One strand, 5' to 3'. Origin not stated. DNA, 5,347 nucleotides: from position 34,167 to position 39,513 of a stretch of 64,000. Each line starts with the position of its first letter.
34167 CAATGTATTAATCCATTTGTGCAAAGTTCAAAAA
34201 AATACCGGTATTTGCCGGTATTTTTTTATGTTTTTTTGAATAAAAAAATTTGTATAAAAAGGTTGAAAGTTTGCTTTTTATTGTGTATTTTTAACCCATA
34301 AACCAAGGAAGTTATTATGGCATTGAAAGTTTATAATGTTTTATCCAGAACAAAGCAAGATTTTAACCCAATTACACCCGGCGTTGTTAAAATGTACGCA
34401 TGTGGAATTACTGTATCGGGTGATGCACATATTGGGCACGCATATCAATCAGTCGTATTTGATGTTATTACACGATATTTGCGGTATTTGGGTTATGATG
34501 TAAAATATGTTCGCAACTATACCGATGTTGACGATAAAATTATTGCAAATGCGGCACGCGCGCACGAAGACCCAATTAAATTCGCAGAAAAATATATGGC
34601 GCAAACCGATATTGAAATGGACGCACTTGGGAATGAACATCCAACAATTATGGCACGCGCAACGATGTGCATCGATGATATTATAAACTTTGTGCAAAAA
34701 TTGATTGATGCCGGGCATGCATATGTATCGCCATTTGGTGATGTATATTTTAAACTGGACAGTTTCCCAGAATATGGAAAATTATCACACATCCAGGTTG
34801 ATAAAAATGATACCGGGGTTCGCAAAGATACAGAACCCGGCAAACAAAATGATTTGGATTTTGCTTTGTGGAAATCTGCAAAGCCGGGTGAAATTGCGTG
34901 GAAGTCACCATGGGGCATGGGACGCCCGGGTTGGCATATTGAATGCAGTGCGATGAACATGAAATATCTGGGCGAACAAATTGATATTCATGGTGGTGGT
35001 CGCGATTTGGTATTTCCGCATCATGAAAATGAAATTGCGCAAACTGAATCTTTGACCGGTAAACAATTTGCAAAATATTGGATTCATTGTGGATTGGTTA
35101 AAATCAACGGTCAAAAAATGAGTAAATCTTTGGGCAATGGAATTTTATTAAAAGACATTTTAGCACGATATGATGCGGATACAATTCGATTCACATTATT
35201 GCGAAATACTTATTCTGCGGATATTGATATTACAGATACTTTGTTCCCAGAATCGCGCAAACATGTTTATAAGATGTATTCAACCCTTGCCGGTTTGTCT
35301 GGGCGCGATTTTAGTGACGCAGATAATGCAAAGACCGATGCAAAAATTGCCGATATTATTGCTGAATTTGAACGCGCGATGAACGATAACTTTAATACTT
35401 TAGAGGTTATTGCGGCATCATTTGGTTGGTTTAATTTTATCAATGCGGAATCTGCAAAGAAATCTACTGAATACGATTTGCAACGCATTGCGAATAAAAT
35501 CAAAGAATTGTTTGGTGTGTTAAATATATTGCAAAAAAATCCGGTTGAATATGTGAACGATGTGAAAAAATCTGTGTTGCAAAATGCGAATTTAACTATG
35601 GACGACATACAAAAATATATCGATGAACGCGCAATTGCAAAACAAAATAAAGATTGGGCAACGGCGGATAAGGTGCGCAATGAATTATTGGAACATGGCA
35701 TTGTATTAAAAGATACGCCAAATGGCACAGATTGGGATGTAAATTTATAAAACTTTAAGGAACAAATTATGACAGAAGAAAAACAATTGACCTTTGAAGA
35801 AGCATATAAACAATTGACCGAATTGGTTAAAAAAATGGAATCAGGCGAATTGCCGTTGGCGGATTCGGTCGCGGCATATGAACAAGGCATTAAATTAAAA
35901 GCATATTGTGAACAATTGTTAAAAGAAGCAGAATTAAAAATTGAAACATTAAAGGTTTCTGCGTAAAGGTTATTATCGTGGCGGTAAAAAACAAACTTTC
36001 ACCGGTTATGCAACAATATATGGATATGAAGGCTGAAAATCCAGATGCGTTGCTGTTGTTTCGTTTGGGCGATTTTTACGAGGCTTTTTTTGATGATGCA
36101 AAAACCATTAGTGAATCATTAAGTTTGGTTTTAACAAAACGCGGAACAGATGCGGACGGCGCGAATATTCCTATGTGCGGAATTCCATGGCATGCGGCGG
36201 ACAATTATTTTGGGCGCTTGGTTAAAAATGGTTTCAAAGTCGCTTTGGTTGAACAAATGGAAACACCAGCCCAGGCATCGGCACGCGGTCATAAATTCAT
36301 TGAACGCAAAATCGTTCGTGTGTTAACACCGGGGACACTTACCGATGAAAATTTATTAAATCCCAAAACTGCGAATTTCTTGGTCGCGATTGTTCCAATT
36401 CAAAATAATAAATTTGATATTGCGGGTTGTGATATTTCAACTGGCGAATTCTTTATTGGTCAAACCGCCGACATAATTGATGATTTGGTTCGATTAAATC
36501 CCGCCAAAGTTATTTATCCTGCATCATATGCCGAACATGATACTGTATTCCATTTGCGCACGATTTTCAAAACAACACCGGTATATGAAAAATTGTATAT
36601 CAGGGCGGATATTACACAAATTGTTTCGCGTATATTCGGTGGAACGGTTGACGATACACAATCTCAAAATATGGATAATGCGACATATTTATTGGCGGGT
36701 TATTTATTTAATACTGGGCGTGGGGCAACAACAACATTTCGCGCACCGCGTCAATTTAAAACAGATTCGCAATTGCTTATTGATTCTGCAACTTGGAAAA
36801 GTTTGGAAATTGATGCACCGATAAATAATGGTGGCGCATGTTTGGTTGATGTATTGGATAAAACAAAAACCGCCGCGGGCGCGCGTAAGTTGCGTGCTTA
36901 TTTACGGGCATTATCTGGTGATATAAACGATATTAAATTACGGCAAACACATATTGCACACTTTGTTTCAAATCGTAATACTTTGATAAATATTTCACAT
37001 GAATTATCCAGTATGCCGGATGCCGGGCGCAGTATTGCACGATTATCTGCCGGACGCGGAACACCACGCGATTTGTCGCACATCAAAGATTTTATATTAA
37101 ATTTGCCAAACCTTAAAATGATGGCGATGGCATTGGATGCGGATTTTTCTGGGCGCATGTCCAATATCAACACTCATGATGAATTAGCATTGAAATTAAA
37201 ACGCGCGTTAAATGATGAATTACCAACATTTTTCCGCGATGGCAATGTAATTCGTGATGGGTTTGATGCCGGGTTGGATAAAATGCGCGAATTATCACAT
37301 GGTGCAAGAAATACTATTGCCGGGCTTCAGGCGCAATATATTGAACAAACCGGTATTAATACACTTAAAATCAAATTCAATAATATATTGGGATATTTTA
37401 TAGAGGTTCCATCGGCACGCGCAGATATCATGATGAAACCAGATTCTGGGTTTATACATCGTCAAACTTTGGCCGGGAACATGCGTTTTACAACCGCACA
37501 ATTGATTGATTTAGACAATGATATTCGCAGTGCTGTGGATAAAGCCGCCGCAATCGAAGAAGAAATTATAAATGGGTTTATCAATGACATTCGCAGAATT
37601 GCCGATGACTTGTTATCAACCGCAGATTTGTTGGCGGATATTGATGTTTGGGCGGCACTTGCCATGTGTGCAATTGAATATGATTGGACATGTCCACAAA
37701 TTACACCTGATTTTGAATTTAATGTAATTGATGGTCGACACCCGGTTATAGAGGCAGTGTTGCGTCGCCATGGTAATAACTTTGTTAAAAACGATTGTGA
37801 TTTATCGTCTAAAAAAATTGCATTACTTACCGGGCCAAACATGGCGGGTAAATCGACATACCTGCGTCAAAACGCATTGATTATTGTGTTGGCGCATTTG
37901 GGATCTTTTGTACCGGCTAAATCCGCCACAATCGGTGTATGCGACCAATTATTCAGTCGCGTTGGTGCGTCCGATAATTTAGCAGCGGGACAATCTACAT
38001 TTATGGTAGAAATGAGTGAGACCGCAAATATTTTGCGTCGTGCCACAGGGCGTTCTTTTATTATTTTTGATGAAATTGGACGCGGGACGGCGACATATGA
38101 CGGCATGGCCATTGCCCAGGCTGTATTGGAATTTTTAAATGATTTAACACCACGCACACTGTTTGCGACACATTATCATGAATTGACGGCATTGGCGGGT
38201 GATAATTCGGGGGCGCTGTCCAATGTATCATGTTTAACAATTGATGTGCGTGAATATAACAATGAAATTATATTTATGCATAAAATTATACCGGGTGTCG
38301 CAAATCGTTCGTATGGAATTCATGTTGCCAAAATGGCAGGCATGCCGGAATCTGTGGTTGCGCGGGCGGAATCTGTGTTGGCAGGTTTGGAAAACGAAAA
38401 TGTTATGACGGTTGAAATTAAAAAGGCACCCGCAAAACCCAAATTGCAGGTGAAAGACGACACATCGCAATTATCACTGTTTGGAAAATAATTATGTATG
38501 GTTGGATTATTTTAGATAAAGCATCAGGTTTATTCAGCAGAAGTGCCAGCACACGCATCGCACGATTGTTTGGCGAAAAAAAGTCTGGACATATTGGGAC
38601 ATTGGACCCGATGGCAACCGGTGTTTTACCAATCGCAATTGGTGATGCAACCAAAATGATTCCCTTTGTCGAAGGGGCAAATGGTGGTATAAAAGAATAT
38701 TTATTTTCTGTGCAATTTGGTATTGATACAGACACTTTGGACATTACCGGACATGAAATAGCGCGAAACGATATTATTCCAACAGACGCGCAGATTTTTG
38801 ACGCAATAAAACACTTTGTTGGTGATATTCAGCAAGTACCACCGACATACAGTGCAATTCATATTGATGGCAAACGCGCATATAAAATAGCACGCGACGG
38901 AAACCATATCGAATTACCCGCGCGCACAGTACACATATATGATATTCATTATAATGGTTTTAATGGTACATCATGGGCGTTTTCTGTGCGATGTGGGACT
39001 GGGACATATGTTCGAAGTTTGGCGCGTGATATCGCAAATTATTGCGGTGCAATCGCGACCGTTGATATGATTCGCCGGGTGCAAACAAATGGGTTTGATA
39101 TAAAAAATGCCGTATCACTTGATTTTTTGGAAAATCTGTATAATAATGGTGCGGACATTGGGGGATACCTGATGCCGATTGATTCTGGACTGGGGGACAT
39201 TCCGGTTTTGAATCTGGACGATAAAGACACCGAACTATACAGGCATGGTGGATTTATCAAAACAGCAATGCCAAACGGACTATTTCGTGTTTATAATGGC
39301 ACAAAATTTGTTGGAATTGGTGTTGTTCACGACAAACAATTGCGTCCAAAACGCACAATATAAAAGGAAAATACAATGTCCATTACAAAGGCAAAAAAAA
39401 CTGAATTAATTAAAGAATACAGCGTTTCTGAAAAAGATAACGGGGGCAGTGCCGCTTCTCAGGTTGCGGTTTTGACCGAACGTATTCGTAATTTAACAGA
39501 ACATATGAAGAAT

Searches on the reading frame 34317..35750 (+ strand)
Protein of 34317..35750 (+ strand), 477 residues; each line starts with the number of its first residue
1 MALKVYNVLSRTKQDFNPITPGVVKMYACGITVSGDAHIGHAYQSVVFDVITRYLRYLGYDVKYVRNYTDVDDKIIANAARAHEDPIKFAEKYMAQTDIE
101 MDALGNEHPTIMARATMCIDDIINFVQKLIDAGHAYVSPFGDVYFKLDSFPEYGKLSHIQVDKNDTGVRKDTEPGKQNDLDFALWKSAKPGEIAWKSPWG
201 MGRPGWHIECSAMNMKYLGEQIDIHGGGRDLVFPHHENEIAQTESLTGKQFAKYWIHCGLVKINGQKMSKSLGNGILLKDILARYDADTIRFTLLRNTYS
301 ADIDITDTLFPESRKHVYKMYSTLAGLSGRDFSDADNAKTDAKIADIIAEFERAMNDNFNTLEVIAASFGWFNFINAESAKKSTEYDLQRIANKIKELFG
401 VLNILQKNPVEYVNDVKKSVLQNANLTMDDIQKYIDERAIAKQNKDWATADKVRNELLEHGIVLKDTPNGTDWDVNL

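Call 95: search_protein_families(library=pfam, proteins=[window:34317-35750:+], max_evalue=0.00001)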
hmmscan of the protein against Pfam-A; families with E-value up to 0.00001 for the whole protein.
window:34317-35750:+ (477 aa): 6 families
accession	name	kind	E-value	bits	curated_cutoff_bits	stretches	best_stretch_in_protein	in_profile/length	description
PF01406.26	tRNA-synt_1e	-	9.1e-119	396.7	27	1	16-312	2-298/301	tRNA synthetases class I (C) catalytic domain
PF09334.17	tRNA-synt_1g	-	7.4e-15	55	20.1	2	255-306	315-367/391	tRNA synthetases class I (M)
PF00133.28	tRNA-synt_1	-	2e-14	53.6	22.7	1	224-305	331-413/414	tRNA synthetases class I (I, L, M and V)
PF01921.24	tRNA-synt_1f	-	2.2e-08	33.9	27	0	261-305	275-320/360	tRNA synthetases class I (K)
PF09190.17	DALR_2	-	6.2e-06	27.1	22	0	350-406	1-57/57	DALR domain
PF23493.1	CysS_C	-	6.3e-06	26.6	23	0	435-473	12-50/51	Cysteinyl-tRNA ligase anticodon binding domain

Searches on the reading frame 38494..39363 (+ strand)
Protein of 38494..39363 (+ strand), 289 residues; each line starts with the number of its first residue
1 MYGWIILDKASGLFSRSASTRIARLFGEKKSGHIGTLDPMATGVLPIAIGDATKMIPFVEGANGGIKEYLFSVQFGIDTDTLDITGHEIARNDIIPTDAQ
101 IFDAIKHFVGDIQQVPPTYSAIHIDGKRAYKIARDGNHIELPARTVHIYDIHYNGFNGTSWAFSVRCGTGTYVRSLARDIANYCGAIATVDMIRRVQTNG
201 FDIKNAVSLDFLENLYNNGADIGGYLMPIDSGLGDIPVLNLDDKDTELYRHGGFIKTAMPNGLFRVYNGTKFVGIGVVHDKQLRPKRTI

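Call 95: search_protein_families(library=pfam, proteins=[window:38494-39363:+], max_evalue=0.00001)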
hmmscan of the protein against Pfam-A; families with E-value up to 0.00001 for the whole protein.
window:38494-39363:+ (289 aa): 3 families
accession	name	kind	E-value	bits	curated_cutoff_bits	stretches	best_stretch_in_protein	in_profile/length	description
PF01509.24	TruB_N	-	9e-48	162.9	27.3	1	24-173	2-149/149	TruB family pseudouridylate synthase (N terminal domain)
PF09157.17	TruB-C_2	-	6.1e-08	32.9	21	1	237-288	1-56/57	Pseudouridine synthase II TruB, C-terminal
PF16198.10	TruB_C_2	-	7e-07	29.7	29.3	1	174-233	1-65/66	tRNA pseudouridylate synthase B C-terminal domain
